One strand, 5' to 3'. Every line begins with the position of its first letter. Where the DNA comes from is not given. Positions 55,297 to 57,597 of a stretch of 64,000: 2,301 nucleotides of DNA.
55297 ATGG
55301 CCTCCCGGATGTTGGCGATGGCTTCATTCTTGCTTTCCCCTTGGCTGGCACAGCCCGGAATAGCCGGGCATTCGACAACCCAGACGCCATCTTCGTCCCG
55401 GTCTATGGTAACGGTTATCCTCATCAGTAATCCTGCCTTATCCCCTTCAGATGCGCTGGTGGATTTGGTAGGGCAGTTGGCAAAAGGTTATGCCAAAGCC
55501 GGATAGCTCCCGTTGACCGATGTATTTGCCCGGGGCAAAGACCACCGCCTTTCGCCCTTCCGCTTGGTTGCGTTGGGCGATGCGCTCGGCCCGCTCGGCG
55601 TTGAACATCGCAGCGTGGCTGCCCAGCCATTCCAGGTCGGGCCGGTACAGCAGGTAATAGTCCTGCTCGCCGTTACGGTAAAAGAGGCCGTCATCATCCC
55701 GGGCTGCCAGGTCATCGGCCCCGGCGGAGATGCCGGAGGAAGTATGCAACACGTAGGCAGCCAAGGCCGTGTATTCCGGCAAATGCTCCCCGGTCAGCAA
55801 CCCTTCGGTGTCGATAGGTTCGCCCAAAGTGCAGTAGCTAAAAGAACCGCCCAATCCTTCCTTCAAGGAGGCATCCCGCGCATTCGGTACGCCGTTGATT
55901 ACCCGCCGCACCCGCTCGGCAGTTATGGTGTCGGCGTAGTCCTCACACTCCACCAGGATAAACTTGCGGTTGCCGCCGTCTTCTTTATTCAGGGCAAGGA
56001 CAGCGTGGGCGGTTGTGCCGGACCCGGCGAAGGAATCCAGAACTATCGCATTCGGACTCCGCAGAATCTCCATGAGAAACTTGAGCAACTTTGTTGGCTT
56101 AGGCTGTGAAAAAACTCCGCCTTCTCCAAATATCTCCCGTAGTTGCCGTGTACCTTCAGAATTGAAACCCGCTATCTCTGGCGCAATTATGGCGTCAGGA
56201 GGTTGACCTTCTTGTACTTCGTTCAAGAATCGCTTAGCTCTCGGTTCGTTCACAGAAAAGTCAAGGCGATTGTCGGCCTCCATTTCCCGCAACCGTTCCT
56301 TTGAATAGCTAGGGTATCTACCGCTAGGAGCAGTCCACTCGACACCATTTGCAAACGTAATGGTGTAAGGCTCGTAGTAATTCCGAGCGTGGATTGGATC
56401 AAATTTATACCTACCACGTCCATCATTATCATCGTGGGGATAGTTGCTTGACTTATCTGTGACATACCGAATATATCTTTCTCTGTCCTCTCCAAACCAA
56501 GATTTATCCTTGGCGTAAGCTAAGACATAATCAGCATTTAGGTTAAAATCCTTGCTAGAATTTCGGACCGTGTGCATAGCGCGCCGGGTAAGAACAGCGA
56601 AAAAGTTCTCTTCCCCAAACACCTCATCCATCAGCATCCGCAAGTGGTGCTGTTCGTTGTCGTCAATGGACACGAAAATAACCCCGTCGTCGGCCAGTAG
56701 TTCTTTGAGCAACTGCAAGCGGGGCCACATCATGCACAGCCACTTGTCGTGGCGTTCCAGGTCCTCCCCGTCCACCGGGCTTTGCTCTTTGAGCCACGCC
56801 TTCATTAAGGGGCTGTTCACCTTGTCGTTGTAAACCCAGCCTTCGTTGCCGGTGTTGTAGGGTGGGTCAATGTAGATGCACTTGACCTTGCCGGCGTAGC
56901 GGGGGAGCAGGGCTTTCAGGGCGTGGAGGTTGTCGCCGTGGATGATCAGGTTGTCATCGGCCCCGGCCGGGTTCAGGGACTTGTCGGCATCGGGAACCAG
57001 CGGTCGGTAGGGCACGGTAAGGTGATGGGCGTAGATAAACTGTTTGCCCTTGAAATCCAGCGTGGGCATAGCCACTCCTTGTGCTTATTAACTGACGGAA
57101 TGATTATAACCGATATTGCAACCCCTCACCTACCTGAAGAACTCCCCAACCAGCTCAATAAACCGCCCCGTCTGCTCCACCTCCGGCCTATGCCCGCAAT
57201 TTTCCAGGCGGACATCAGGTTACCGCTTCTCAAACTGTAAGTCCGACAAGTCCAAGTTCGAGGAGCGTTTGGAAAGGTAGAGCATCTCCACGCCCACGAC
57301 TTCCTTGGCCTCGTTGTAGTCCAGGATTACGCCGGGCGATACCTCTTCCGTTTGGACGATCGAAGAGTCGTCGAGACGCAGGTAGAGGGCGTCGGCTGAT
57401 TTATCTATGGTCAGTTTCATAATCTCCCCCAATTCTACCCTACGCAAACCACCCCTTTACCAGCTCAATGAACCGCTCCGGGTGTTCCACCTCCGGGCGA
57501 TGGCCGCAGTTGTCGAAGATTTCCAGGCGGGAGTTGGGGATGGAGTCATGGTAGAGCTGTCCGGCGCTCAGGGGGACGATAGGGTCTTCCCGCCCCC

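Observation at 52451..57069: hicB-hicA toxin-antitoxin pair embedded between mod and res of a Type III R-M operon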

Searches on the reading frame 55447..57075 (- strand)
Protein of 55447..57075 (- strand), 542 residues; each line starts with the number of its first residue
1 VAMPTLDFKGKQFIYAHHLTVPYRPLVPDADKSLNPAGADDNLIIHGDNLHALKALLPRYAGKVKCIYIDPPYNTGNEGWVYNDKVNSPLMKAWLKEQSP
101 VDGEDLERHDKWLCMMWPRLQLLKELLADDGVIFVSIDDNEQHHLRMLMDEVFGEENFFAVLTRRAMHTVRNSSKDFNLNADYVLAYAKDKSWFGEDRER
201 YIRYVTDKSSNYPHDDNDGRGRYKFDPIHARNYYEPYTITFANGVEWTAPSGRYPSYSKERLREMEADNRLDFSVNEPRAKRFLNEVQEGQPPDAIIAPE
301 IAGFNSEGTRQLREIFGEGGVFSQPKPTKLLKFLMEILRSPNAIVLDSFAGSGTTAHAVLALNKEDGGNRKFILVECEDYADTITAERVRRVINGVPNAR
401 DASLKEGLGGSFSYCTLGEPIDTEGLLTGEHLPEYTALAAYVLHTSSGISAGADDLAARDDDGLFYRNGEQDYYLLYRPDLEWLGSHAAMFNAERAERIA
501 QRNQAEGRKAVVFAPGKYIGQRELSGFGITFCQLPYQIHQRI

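Call 3: search_protein_families(library=pfam, proteins=[window:55447-57075:-], max_evalue=0.01)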
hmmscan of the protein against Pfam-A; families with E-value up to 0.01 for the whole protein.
window:55447-57075:- (542 aa): 2 families
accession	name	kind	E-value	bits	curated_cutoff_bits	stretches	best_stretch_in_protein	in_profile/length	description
PF01555.25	N6_N4_Mtase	-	3.6e-31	109.3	26.7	1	64-380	1-214/221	DNA methylase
PF03602.21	Cons_hypoth95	-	0.0016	18.6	24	0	58-101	108-148/182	Conserved hypothetical protein 95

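Call 4: search_protein_families(library=ncbifam, proteins=[window:55447-57075:-], max_evalue=0.01)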
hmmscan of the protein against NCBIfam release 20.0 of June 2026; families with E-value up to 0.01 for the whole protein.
window:55447-57075:- (542 aa): 3 families
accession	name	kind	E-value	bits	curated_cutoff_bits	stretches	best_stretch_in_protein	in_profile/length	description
NF008572.0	PRK11524.1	equivalog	1.5e-09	37.4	292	2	37-96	10-66/294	adenine-specific DNA-methyltransferase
NF050803.1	DnaMtaseCcrMCaul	equivalog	2.6e-07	29.9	830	1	321-394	185-252/350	adenine-specific DNA-methyltransferase CcrM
NF010253.0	PRK13699.1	subfamily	2.6e-05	24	244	1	325-377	147-193/226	DNA methyltransferase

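Call 8: search_protein_families(library=padloc, proteins=[window:55447-57075:-], max_evalue=0.01)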
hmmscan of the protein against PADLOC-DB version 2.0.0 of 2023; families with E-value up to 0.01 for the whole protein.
window:55447-57075:- (542 aa): 40 families (the best 25 are shown)
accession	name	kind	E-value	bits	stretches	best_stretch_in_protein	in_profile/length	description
PDLC03640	MTase_III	-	1.8e-169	563.1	3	3-190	1-199/654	Type III methyltransferase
PDLC03644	MTase_III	-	1.1e-146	487.7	1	3-540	1-541/542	Type III methyltransferase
PDLC03634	MTase_III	-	8e-96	320.3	1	6-382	60-449/621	Type III methyltransferase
PDLC03641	MTase_III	-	5e-78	261.3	1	6-391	68-462/657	Type III methyltransferase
PDLC03636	MTase_III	-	1.5e-67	226.7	3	107-231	91-212/575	Type III methyltransferase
PDLC03637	MTase_III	-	5.8e-63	211.3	1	39-389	119-466/513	Type III methyltransferase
PDLC03642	MTase_III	-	8.6e-56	187.7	1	41-397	82-419/528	Type III methyltransferase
PDLC03635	MTase_III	-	1.2e-54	184.2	2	39-201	216-362/708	Type III methyltransferase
PDLC03638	MTase_III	-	6e-51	171.7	1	42-395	381-683/816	Type III methyltransferase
PDLC03639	MTase_III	-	1.3e-47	160.5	2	38-204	84-236/639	Type III methyltransferase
PDLC03354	MTase_II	-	1.9e-43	147.1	1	42-365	56-364/425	Type II methyltransferase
PDLC03278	MTase_II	-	1.3e-32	111.7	2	258-379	228-342/390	Type II methyltransferase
PDLC03646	MTase_III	-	3.4e-32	109.3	2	256-395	701-842/1057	Type III methyltransferase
PDLC03645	MTase_III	-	2e-30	103.5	2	44-158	142-243/709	Type III methyltransferase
PDLC03643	MTase_III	-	6.9e-30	102.6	1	116-384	1-273/465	Type III methyltransferase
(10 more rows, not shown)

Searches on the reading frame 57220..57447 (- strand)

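Call 3: search_protein_families(library=pfam, proteins=[window:57220-57447:-], max_evalue=0.01)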
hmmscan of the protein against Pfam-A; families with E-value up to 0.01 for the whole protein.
window:57220-57447:- (75 aa): 1 family
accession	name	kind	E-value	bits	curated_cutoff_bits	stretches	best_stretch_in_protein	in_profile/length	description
PF10049.14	DUF2283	-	8.1e-15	55.2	23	1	11-57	1-47/49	Protein of unknown function (DUF2283)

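Call 4: search_protein_families(library=ncbifam, proteins=[window:57220-57447:-], max_evalue=0.01)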
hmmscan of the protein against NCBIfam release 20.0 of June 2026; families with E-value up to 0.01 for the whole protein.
window:57220-57447:- (75 aa): 0 families

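Call 8: search_protein_families(library=padloc, proteins=[window:57220-57447:-], max_evalue=0.01)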
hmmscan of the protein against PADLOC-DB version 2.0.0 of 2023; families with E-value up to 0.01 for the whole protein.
window:57220-57447:- (75 aa): 0 families
